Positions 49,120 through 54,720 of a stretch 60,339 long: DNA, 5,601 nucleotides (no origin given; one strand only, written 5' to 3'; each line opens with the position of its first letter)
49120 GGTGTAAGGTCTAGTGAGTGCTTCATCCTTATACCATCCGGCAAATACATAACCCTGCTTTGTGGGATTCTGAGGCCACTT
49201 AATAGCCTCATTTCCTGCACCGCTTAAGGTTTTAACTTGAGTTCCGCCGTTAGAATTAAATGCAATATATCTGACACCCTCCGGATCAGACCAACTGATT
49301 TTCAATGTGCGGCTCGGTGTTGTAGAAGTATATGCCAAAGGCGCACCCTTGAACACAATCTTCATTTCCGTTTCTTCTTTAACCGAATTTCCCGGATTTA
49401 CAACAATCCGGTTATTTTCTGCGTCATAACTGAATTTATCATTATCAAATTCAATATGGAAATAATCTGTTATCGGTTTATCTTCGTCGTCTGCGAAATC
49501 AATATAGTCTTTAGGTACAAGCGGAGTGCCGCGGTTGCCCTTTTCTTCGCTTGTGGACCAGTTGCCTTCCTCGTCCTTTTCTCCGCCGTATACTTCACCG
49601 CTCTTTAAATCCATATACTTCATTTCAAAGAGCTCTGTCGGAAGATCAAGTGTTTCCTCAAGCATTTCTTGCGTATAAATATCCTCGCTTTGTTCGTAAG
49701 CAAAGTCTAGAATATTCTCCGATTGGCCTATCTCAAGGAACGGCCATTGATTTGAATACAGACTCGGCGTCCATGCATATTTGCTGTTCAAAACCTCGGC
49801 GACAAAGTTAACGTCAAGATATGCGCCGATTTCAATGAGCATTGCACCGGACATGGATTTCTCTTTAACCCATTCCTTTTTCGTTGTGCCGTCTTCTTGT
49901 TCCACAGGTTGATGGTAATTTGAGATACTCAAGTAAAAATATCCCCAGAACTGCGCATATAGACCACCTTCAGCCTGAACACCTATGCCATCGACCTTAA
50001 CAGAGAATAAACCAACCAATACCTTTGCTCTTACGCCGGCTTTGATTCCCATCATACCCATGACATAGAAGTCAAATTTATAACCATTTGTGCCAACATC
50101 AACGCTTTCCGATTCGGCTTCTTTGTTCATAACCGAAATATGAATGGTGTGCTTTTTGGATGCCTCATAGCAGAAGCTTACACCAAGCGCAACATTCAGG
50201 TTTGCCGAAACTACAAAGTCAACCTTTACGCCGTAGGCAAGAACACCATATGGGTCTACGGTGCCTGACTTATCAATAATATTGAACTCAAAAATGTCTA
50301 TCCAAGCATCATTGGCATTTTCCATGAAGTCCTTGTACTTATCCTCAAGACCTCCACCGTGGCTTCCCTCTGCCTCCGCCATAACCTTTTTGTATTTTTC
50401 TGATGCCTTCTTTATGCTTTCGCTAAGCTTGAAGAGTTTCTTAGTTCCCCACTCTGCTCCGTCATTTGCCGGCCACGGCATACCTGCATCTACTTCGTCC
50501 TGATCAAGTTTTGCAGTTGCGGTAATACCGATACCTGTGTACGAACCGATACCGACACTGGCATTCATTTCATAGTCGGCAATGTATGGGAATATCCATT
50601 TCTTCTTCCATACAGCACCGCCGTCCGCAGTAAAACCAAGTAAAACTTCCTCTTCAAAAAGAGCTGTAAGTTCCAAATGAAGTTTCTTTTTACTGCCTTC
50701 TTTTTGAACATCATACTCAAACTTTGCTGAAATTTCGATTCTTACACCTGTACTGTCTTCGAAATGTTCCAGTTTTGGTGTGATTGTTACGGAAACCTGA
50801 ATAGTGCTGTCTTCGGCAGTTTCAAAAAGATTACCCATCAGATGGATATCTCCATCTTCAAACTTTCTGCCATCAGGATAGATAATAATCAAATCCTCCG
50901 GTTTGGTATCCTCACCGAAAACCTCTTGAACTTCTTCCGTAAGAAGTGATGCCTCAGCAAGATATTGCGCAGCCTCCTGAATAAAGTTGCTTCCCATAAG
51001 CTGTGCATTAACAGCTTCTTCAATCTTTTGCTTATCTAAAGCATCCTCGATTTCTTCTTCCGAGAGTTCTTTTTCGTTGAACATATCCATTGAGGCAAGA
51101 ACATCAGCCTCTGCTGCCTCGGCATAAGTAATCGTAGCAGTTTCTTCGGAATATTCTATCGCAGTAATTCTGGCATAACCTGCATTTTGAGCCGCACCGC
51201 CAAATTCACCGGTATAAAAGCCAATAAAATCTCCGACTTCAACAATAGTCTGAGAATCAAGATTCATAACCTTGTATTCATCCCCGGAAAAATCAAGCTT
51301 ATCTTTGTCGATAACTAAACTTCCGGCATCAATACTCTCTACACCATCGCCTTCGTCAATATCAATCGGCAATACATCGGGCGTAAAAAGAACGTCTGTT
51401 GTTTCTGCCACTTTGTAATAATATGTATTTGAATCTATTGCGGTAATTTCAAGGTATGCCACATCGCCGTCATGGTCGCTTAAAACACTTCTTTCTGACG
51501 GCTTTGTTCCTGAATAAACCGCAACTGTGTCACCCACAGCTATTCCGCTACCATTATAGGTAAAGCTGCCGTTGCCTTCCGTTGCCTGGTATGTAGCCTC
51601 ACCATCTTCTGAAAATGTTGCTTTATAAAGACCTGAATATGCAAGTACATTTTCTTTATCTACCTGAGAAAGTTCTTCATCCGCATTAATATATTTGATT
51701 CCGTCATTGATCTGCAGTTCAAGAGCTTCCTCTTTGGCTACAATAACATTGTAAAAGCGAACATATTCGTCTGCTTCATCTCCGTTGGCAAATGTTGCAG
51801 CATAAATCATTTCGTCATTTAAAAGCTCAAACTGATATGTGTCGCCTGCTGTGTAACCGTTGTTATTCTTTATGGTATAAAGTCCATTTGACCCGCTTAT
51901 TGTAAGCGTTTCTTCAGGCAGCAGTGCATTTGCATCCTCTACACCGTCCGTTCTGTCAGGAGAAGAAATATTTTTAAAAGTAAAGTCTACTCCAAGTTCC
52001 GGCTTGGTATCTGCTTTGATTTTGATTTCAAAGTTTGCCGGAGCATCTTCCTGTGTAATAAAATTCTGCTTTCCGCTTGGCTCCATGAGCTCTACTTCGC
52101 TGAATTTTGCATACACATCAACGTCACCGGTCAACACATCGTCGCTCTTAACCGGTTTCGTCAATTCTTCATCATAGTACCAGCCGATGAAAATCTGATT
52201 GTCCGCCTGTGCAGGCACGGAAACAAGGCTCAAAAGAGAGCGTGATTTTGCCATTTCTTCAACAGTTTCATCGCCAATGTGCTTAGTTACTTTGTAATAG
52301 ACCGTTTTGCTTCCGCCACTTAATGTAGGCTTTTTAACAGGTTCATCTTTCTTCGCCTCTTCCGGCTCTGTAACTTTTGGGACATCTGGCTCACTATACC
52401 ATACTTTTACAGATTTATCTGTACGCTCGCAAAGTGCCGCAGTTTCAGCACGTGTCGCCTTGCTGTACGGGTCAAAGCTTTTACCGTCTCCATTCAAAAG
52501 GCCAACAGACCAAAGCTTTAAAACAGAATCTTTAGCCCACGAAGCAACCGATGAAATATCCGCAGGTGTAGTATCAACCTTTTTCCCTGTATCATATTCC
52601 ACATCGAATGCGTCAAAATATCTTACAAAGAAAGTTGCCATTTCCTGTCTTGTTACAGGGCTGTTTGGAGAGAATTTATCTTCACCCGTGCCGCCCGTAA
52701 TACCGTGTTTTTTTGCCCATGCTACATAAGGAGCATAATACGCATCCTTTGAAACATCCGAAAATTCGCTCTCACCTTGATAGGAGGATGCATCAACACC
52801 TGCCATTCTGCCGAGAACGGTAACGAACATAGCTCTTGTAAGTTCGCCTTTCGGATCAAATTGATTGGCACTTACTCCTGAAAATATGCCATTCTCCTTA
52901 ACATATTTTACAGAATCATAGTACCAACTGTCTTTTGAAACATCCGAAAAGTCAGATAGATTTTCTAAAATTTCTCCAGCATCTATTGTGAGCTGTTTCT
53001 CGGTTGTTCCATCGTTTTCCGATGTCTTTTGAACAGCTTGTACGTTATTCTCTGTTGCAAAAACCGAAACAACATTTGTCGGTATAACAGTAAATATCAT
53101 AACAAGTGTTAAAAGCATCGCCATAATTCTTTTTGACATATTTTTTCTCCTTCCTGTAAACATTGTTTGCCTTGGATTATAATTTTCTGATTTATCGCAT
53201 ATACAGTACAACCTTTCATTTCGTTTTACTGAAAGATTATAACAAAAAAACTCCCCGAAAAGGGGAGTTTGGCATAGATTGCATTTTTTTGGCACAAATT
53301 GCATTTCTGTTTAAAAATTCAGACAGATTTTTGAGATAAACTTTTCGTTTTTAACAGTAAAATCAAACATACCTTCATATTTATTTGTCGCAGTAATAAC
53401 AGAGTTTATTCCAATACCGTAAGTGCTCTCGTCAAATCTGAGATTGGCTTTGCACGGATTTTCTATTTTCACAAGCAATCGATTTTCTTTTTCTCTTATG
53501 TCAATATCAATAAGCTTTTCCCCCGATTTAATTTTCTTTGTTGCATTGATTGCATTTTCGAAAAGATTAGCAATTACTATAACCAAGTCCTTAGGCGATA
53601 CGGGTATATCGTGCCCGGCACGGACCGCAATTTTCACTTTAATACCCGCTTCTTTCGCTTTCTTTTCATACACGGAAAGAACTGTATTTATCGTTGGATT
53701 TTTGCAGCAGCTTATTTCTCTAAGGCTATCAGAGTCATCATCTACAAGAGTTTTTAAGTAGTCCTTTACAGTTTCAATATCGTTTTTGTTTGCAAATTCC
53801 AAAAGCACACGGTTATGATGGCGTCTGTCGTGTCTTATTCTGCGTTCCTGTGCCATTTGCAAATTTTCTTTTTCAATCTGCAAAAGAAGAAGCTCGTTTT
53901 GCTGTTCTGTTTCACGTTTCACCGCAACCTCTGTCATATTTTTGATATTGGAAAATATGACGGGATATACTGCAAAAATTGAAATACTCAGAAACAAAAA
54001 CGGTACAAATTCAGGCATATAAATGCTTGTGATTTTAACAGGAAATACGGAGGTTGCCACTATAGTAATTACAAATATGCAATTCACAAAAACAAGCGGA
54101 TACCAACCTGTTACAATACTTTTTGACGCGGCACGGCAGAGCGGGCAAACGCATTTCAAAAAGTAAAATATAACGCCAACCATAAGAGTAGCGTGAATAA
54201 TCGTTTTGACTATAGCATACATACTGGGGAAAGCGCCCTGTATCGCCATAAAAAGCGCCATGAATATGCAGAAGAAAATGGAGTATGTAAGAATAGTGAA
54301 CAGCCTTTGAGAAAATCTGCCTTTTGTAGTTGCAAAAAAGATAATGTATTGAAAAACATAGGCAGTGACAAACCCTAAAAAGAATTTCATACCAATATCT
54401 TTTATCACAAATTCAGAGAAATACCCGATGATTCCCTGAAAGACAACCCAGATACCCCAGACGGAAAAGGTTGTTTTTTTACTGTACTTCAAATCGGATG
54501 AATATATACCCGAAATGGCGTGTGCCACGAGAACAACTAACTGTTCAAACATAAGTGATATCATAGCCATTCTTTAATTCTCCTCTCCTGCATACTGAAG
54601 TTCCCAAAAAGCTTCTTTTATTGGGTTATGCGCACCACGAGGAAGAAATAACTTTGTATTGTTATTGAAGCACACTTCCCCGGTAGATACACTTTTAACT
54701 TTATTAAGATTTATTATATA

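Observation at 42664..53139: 3491-aa SLH-anchored giant surface protein at the centre of a regulator / giant / protease module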

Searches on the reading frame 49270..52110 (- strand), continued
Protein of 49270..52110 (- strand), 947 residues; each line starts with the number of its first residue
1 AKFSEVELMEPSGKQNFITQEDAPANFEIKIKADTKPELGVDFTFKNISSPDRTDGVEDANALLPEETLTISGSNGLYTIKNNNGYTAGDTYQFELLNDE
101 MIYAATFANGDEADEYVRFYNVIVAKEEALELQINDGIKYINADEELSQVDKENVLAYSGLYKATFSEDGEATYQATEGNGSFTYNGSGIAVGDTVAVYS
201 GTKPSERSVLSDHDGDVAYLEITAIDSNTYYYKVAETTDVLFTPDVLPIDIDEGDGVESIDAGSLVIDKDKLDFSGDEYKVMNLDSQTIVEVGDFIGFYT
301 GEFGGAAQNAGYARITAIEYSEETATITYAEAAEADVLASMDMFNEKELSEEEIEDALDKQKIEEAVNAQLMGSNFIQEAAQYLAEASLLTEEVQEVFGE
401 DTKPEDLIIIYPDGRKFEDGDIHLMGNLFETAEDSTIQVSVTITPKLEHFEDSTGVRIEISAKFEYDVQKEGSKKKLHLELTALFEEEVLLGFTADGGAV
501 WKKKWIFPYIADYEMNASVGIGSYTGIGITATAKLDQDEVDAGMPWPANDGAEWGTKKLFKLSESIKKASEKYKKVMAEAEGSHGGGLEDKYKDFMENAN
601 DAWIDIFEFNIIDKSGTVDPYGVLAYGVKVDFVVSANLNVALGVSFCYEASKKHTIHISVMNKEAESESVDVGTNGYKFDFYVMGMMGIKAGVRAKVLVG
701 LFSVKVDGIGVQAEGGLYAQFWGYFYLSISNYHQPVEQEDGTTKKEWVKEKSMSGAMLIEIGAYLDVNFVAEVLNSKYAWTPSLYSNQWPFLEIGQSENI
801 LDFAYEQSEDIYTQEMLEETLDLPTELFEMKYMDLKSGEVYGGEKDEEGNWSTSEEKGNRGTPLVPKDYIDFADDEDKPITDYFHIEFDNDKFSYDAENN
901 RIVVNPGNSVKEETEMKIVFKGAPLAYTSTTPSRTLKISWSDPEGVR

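Call 100: search_dna_similar(query=window:49270-52110:-, collection=phages, mode=protein, max_rows=10)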
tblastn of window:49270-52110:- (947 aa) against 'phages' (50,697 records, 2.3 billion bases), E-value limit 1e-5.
Records with a match: 1; places in all: 1; records where one place covers at least 80% of the query: 1.
Best place of each record, by identity: <60% 1.
By first word of the organism name: Bacteriophage 1.
By host as written in the record: - 1.
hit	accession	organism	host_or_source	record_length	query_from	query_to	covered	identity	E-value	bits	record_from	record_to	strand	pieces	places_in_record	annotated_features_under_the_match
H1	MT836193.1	Bacteriophage sp.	human fecal samples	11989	46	940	95%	30.7%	3e-107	372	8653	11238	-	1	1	record has no annotation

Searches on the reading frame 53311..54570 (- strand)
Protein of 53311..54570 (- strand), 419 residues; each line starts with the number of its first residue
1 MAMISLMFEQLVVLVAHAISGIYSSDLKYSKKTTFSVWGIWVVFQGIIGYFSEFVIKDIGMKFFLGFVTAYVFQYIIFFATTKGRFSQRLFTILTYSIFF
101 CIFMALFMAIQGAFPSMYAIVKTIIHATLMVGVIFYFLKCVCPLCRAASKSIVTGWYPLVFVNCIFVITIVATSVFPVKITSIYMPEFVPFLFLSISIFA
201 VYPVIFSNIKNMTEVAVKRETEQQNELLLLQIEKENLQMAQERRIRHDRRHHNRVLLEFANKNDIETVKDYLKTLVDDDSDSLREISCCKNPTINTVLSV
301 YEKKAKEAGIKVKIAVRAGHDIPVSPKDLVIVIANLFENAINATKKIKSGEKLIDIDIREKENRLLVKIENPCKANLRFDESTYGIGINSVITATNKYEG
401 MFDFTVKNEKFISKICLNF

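Call 6: search_protein_families(library=pfam, proteins=[window:53311-54570:-], max_evalue=0.001)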
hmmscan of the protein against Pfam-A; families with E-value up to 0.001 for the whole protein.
window:53311-54570:- (419 aa): 1 family
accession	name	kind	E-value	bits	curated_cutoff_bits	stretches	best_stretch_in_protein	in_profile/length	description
PF14501.12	HATPase_c_5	-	1.1e-14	54.6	22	1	326-417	3-101/102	GHKL domain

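Call 8: search_protein_families(library=ncbifam, proteins=[window:53311-54570:-], max_evalue=0.01)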
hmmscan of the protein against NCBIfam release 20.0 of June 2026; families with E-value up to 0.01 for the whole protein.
window:53311-54570:- (419 aa): 7 families
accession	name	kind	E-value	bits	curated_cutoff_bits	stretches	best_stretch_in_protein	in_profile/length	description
NF008298.1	PRK11086.1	subfamily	1.1e-05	24.1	520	1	253-370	344-463/529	DcuS/MalK family sensor histidine kinase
TIGR01386.1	cztS_silS_copS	subfamily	7.7e-05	21.8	292.55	1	294-375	321-396/457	heavy metal sensor histidine kinase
NF041735.1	hist_kin_RppB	equivalog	0.00083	18.2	400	1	266-369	268-370/438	two-component system sensor histidine kinase RppB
NF046044.1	PnpS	equivalog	0.001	18.2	400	1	292-370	249-323/390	two-component system histidine kinase PnpS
TIGR02966.1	phoR_proteo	equivalog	0.0041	16.2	334.2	1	292-369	193-266/333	phosphate regulon sensor histidine kinase PhoR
NF011627.0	PRK15053.1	equivalog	0.0042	15.7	656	1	243-369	343-473/552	sensor histidine kinase DpiB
NF033745.1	class_C_sortase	subfamily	0.0047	16.7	160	1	192-333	4-139/220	class C sortase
